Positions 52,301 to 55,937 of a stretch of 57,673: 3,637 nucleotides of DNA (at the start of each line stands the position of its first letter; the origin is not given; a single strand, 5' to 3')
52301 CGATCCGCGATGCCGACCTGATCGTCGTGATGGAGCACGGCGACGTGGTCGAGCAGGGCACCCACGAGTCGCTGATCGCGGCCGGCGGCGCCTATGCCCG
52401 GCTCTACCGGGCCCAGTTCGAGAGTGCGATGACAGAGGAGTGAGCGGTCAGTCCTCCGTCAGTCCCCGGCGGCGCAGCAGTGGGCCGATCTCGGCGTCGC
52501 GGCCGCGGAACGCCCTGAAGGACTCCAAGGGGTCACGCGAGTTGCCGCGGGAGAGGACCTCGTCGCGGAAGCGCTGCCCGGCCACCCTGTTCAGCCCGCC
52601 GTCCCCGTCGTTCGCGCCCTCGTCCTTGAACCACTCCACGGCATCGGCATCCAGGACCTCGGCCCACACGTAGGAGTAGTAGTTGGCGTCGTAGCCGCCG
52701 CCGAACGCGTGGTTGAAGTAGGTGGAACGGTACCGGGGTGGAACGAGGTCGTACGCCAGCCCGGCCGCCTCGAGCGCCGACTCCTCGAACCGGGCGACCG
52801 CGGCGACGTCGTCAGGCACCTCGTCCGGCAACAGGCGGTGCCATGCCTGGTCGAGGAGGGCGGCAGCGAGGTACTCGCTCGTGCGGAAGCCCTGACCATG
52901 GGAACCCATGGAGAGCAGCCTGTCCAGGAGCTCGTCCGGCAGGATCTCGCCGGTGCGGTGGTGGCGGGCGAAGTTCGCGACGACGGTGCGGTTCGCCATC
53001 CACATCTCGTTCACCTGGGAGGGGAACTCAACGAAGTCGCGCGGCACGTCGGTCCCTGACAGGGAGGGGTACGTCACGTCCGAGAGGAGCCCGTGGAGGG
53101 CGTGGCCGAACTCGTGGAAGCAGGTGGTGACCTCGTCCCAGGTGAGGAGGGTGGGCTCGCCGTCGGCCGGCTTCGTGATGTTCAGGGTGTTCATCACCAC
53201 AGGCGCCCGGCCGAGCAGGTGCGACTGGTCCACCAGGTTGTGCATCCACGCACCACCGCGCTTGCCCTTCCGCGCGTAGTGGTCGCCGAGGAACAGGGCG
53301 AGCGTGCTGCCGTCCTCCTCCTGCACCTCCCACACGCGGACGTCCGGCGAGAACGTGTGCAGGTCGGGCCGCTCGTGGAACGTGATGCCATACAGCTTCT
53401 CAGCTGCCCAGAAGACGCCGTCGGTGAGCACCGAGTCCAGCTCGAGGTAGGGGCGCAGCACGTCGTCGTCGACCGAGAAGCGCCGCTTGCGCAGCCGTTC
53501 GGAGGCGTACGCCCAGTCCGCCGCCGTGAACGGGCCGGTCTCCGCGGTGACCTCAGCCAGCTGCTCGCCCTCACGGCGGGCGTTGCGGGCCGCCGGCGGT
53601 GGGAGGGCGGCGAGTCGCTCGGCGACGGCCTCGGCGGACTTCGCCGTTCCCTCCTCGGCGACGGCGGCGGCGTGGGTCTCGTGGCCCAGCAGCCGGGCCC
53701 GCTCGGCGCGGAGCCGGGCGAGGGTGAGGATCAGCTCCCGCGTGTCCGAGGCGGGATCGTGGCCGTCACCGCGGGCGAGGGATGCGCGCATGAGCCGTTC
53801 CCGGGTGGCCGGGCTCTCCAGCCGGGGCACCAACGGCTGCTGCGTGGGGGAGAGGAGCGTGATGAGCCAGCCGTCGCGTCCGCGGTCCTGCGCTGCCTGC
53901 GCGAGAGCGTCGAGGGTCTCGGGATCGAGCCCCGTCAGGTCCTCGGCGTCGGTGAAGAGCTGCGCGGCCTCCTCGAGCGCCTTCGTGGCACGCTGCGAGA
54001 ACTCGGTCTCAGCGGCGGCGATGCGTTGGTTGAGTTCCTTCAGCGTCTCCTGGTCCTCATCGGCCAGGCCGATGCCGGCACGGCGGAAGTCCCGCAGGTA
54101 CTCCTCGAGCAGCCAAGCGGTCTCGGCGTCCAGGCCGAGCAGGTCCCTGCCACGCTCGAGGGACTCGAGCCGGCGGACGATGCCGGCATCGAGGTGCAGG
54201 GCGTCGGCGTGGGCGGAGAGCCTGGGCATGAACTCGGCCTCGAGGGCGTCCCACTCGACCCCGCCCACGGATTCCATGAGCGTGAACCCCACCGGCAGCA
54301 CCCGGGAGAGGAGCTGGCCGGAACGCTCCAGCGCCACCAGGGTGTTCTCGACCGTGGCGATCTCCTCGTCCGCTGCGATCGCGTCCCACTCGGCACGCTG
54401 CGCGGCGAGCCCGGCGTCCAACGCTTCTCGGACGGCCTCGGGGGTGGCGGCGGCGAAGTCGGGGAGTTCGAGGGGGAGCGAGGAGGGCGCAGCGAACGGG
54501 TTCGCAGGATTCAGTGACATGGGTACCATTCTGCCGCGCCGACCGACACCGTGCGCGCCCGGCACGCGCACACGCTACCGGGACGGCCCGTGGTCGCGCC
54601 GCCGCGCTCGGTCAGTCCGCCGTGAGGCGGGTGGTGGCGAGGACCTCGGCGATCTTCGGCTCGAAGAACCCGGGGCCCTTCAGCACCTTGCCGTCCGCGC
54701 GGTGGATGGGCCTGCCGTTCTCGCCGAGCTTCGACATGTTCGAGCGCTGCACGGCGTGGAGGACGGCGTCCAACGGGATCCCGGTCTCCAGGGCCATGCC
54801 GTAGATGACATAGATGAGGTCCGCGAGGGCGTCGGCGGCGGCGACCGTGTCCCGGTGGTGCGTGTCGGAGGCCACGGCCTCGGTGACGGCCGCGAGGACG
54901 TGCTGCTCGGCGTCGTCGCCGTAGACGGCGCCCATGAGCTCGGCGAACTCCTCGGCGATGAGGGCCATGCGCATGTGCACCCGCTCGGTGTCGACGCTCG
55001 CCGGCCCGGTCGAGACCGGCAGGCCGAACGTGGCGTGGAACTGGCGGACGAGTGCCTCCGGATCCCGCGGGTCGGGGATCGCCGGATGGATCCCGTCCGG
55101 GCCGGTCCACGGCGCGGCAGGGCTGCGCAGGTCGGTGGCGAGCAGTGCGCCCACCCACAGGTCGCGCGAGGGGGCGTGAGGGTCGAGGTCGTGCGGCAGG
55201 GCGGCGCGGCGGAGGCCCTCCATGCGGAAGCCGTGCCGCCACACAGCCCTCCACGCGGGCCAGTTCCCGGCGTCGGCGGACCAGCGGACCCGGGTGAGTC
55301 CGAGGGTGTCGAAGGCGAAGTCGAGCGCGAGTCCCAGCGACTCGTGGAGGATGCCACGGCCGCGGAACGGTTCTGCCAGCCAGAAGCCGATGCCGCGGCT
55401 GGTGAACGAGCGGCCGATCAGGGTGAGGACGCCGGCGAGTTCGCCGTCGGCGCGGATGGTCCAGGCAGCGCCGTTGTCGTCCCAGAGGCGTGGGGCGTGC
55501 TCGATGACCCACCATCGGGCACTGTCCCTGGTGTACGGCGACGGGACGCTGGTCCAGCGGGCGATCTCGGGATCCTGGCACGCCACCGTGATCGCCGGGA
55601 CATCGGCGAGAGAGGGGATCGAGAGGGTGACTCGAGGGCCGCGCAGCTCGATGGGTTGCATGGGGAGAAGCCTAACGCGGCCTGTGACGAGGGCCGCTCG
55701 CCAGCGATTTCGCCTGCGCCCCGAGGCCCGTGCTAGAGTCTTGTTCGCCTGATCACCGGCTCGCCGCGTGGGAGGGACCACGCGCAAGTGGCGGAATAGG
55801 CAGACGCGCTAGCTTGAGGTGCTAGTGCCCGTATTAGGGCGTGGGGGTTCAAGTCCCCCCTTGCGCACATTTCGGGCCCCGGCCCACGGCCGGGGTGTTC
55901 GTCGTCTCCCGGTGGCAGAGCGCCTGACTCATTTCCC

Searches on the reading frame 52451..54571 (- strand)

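Call 50: search_protein_families(library=pfam, proteins=[window:52451-54571:-], max_evalue=0.0001)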
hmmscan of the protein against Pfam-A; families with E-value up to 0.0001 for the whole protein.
window:52451-54571:- (707 aa): 1 family
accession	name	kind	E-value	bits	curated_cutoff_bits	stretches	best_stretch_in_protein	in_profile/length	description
PF01432.26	Peptidase_M3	-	7e-110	368.9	27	1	252-703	6-456/457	Peptidase family M3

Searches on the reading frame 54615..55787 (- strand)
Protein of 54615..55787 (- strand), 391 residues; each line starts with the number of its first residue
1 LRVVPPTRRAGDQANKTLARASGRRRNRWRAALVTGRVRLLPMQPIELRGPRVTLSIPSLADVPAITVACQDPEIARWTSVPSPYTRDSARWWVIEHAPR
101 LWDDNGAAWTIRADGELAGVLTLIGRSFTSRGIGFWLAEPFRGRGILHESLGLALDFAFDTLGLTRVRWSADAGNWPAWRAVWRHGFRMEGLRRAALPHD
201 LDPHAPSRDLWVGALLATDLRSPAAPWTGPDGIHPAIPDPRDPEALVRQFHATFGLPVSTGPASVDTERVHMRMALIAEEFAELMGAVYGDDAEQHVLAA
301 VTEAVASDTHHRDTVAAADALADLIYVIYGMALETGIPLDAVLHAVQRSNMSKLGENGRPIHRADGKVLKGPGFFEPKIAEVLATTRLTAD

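Call 50: search_protein_families(library=pfam, proteins=[window:54615-55787:-], max_evalue=0.0001)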
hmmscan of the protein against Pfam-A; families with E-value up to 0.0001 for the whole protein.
window:54615-55787:- (391 aa): 3 families
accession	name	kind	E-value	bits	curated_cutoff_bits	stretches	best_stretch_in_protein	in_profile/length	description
PF13302.13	Acetyltransf_3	-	5.2e-21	76.2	25.4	1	52-188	1-138/138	Acetyltransferase (GNAT) domain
PF01503.22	PRA-PH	-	5e-16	59.3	21.3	1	247-350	1-86/86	Phosphoribosyl-ATP pyrophosphohydrolase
PF00583.31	Acetyltransf_1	-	2.3e-07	31.6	20.7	1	79-187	8-116/116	Acetyltransferase (GNAT) family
